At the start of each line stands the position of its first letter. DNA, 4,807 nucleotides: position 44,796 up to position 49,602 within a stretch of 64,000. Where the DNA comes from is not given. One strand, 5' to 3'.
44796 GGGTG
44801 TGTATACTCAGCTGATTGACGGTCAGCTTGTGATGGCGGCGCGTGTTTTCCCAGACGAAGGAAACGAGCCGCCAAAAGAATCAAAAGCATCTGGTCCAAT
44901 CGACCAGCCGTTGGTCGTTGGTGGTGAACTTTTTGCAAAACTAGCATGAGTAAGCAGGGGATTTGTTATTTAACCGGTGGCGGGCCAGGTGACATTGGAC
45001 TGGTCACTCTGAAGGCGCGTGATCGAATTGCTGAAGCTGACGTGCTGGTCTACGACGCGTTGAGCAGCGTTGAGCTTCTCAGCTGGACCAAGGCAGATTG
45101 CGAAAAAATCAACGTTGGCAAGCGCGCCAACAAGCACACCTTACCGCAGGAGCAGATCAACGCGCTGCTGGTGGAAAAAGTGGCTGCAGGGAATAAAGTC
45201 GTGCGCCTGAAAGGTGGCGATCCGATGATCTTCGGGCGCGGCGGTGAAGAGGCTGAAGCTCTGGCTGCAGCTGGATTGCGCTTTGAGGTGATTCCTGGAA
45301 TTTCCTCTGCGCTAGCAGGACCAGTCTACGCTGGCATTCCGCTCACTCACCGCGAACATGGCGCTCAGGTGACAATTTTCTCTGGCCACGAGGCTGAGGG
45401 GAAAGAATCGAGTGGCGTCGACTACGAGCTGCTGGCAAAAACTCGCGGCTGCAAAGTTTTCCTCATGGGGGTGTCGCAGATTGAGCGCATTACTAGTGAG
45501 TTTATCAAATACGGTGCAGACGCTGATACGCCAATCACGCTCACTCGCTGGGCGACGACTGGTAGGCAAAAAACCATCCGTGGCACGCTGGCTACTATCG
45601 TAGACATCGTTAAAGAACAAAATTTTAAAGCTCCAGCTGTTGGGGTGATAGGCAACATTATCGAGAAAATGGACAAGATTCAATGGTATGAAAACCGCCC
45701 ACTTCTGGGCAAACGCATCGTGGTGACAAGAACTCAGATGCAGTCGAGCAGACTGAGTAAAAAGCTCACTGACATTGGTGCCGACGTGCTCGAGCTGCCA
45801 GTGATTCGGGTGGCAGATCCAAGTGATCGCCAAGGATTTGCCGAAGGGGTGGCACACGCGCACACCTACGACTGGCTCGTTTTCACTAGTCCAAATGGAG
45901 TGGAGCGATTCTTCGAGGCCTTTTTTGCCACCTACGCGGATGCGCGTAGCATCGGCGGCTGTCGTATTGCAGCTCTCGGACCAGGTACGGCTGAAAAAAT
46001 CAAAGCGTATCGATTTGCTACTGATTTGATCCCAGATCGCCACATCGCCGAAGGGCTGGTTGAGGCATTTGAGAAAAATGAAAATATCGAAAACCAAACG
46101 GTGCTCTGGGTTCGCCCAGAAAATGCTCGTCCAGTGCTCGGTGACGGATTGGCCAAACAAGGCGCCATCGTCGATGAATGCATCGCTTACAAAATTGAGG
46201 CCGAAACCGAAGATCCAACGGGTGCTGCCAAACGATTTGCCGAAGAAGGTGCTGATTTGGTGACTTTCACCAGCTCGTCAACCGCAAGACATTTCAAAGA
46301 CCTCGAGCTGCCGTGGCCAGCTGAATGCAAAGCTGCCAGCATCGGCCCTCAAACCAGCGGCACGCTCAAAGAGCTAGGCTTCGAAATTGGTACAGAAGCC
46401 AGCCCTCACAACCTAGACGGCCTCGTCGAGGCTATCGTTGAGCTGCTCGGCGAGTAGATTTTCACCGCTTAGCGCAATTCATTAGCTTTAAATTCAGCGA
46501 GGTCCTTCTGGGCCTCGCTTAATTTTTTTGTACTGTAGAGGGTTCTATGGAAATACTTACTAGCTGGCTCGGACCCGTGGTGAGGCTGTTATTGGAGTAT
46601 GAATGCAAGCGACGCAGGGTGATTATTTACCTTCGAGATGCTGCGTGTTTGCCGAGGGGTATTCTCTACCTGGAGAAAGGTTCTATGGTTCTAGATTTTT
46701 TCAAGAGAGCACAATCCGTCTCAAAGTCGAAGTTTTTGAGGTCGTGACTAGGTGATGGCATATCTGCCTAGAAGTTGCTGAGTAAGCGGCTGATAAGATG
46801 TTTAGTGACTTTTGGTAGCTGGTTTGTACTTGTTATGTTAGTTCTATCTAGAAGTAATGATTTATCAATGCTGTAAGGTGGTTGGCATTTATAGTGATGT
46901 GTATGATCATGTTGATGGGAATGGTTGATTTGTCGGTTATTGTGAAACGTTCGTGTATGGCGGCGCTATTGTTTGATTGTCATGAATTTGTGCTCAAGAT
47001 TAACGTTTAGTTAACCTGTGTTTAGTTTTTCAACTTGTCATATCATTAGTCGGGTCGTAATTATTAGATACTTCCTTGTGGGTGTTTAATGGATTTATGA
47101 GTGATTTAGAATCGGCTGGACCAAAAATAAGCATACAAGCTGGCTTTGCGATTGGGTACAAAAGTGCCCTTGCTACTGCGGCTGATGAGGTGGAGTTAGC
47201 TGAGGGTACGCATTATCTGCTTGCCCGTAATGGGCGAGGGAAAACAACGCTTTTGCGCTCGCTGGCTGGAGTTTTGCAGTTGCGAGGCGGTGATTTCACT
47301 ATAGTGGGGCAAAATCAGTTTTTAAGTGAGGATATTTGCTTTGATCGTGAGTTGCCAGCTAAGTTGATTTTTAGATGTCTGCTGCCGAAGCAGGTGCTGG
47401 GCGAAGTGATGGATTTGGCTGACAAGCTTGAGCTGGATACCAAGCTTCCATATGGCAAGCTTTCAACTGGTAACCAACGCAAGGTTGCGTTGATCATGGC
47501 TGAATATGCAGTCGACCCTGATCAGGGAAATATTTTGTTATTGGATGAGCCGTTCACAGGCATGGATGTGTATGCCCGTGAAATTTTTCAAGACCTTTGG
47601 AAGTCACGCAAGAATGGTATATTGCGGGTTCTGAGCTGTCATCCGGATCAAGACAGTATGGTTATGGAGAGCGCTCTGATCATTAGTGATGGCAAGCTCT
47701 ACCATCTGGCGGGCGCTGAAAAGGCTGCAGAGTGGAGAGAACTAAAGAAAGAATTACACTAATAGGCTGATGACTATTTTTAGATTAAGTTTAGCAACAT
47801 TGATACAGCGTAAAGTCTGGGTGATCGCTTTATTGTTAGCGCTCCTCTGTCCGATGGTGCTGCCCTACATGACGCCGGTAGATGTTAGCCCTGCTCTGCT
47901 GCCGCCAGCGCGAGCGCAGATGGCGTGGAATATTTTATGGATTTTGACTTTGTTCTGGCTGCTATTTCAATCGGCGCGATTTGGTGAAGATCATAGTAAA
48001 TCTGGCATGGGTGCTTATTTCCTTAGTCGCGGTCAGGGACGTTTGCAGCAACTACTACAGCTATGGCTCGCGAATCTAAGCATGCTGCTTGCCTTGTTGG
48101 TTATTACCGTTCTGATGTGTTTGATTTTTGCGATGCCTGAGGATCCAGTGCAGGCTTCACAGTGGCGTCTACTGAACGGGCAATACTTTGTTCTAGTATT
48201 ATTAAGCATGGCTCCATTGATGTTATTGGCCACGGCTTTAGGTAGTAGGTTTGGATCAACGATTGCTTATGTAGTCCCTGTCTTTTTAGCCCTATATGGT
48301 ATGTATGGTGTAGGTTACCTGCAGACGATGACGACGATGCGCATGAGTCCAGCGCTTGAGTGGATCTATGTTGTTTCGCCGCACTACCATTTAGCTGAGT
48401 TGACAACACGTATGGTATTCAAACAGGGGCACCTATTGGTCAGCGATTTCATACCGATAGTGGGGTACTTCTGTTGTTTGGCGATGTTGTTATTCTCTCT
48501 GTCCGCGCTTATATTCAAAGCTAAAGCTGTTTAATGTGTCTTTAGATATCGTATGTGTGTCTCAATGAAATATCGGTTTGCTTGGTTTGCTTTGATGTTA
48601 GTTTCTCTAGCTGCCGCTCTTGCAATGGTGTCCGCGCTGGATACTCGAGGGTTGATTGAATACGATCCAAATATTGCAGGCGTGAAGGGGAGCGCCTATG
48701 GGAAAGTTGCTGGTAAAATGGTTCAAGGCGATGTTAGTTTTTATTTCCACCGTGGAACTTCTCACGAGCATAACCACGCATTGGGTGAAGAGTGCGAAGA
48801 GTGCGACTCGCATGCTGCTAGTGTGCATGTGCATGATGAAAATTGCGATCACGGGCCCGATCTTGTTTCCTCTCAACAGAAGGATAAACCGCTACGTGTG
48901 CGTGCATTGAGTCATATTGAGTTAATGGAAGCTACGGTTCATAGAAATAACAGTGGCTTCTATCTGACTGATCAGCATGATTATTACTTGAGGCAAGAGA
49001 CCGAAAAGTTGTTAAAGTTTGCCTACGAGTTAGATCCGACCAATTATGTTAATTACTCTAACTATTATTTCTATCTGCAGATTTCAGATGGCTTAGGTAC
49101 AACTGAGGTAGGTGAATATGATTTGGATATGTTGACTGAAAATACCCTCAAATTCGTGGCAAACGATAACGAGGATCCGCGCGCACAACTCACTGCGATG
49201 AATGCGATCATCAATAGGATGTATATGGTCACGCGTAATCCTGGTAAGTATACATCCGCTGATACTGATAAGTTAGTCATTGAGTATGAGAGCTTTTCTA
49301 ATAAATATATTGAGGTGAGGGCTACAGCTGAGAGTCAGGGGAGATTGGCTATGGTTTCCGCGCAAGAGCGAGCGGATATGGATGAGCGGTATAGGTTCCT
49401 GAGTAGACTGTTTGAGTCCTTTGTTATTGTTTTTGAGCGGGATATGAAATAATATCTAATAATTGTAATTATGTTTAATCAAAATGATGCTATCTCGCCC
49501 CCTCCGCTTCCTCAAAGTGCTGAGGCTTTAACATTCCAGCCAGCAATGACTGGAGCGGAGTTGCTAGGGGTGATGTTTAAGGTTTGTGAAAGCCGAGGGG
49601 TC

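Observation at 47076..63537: Uniformly + strand type II secretion / type IV pilus-like locus with many unrecognisable components and cargo candidates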

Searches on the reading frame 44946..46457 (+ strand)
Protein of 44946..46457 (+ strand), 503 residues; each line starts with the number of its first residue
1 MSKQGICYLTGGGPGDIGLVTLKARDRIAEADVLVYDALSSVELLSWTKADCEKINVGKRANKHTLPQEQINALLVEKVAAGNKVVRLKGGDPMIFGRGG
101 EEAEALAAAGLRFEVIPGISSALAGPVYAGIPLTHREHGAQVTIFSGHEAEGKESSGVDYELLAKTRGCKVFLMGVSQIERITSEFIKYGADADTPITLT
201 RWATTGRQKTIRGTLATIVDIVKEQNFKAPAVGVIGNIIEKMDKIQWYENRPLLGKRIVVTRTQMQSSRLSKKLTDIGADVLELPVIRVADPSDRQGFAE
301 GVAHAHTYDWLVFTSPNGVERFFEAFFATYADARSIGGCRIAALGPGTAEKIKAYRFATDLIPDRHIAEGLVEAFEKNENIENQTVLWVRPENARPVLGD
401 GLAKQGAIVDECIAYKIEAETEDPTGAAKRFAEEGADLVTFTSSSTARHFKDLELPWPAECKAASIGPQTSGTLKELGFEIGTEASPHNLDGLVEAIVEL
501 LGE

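Call 5: search_protein_families(library=pfam, max_evalue=0.01, proteins=[window:44946-46457:+])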
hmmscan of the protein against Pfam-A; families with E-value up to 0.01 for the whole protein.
window:44946-46457:+ (503 aa): 2 families
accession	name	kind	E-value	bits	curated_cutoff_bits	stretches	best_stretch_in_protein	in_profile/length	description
PF02602.20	HEM4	-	2.1e-54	184.6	27.5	1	269-495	2-231/231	Uroporphyrinogen-III synthase HemD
PF00590.25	TP_methylase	-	7.2e-43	147.4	27.8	1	8-218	3-211/212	Tetrapyrrole (Corrin/Porphyrin) Methylases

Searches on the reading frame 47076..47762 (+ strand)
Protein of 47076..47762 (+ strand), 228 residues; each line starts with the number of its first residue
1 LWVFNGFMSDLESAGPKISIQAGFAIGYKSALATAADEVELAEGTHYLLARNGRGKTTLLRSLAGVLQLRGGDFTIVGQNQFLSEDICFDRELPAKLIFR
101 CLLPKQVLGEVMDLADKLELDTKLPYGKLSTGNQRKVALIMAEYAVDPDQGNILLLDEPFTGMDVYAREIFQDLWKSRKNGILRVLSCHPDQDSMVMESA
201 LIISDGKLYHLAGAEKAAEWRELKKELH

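Call 4: search_protein_families(library=pfam, max_evalue=0.01, proteins=[window:47076-47762:+])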
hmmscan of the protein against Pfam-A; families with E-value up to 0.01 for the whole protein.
window:47076-47762:+ (228 aa): 2 families
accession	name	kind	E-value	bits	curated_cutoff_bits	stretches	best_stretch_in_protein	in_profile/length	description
PF00005.33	ABC_tran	-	6.7e-08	33.7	25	1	45-160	13-136/137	ABC transporter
PF13304.12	AAA_21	-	1e-05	26.2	27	1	119-170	228-278/304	AAA domain, putative AbiEii toxin, Type IV TA system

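Call 6: search_protein_families(library=ncbifam, max_evalue=0.01, proteins=[window:47076-47762:+])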
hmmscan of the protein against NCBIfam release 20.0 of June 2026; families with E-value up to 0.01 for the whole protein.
window:47076-47762:+ (228 aa): 131 families (the best 25 are shown)
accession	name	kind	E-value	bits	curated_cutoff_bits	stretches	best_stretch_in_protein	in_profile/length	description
TIGR03771.1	anch_rpt_ABC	equivalog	5.5e-13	49.1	268.8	1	123-203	108-185/223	anchored repeat-type ABC transporter ATP-binding subunit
NF000355.4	ribo_prot_ABC_F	equivalog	7.2e-13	48.2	380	1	51-185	36-170/499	ribosomal protection-like ABC-F family protein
TIGR01189.1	ccmA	equivalog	3.8e-12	46.3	131.6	2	118-189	115-185/198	heme ABC exporter ATP-binding protein CcmA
NF002981.0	PRK03695.1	equivalog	8e-12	45.1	281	2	107-211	107-218/253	vitamin B12 ABC transporter ATP-binding protein BtuD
NF010061.0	PRK13538.1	equivalog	1.3e-11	44.4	195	2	121-191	126-193/211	cytochrome c biogenesis heme-transporting ATPase CcmA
NF040873.1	AztA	equivalog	2.2e-11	43.7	220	2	125-193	116-180/191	zinc ABC transporter ATP-binding protein AztA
TIGR01166.1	cbiO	subfamily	2.9e-11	43.2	211.8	2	46-80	21-55/190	cobalt ABC transporter, ATP-binding protein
NF010068.0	PRK13548.1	equivalog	6.6e-11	41.8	261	2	106-178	116-189/261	heme ABC transporter ATP-binding protein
TIGR00968.1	3a0106s01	subfamily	6.9e-11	42.1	342.75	1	108-215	111-216/237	sulfate ABC transporter ATP-binding protein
TIGR03864.1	PQQ_ABC_ATP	hypoth_equivalog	1e-10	41.5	302.25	2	125-209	129-211/236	ABC transporter, ATP-binding subunit, PQQ-dependent alcohol dehydrogenase system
NF008215.0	PRK10982.1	equivalog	6.7e-10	38.2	828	1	126-216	404-492/506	galactose/methyl galactoside ABC transporter ATP-binding protein MglA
TIGR03265.1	PhnT2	equivalog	1e-09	38.1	457.7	1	109-203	116-207/353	putative 2-aminoethylphosphonate ABC transporter ATP-binding protein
NF040933.2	ABC_arch_GlcV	equivalog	1e-09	37.8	450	1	110-213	121-225/357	glucose ABC transporter ATP-binding protein GlcV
NF011630.0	PRK15056.1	equivalog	1.1e-09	37.9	393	1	126-189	140-200/274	manganese/iron ABC transporter ATP-binding protein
NF008442.0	PRK11288.1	equivalog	1.4e-09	36.8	689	2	126-186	397-454/504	L-arabinose ABC transporter ATP-binding protein AraG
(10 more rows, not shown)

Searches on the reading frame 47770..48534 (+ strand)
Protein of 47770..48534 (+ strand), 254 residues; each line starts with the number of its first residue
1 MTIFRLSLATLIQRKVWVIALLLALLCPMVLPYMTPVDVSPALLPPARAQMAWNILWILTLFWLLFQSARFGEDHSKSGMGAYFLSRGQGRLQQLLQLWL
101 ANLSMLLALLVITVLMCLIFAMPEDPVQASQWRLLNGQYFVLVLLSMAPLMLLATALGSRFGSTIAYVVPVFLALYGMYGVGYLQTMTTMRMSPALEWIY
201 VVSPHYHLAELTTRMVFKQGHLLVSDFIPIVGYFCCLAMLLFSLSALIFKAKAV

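Call 4: search_protein_families(library=pfam, max_evalue=0.01, proteins=[window:47770-48534:+])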
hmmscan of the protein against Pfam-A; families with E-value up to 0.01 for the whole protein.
window:47770-48534:+ (254 aa): 1 family
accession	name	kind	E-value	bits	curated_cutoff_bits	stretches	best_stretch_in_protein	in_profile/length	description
PF12698.13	ABC2_membrane_3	-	0.0037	16.9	31.6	1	96-247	204-347/347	ABC-2 family transporter protein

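Call 6: search_protein_families(library=ncbifam, max_evalue=0.01, proteins=[window:47770-48534:+])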
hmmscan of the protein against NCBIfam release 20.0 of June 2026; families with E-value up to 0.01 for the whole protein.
window:47770-48534:+ (254 aa): 0 families

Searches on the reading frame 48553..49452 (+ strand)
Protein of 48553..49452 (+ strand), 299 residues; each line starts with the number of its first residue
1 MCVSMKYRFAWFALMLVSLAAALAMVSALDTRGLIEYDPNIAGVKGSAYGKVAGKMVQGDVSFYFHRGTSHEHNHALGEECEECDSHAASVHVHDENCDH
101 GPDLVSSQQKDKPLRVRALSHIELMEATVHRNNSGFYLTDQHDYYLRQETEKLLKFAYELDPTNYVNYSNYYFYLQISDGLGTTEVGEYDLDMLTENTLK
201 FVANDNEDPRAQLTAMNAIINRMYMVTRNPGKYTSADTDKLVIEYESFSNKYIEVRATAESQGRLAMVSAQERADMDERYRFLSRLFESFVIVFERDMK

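Call 4: search_protein_families(library=pfam, max_evalue=0.01, proteins=[window:48553-49452:+])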
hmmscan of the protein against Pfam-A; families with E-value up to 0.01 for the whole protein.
window:48553-49452:+ (299 aa): 0 families

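Call 6: search_protein_families(library=ncbifam, max_evalue=0.01, proteins=[window:48553-49452:+])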
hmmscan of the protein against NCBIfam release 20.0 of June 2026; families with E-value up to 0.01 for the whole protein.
window:48553-49452:+ (299 aa): 0 families

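Call 70: search_protein_families(library=pfam, alignment_id=A6, max_evalue=1)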
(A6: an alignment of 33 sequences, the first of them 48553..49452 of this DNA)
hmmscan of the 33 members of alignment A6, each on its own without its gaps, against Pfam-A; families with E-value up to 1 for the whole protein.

A. member 1, window:48553-49452:+ (299 aa): 0 families

B. families by the number of members that match (of 33 scanned): 16 families
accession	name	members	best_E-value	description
PF13747.11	DUF4164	3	0.00033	Domain of unknown function (DUF4164)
PF08279.18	HTH_11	1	0.01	HTH domain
PF08621.15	RPAP1_N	1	0.058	RPAP1-like, N-terminal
PF25737.1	Herpes_US8A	1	0.063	Herpesvirus US8.5 protein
PF19461.4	DUF5998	1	0.065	Family of unknown function (DUF5998)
PF02535.28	Zip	1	0.071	ZIP Zinc transporter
PF02724.19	CDC45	1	0.074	CDC45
PF09485.15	CRISPR_Cse2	1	0.076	CRISPR-associated protein Cse2 (CRISPR_cse2)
PF15055.12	DMAC1_Dmo2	1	0.077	DMAC1/Dmo2-like domain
PF13470.12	PIN_3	1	0.078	PIN domain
PF03748.19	FliL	1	0.11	Flagellar basal body-associated protein FliL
PF16495.10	SWIRM-assoc_1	1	0.15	SWIRM-associated region 1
PF13397.12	RbpA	1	0.17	RNA polymerase-binding protein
PF16610.10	dbPDZ_assoc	1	0.19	Unstructured region between two PDZ domains on Dlg5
PF21531.3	Rv2175c_wHTH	1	0.2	DNA-binding protein Rv2175c, wHTH domain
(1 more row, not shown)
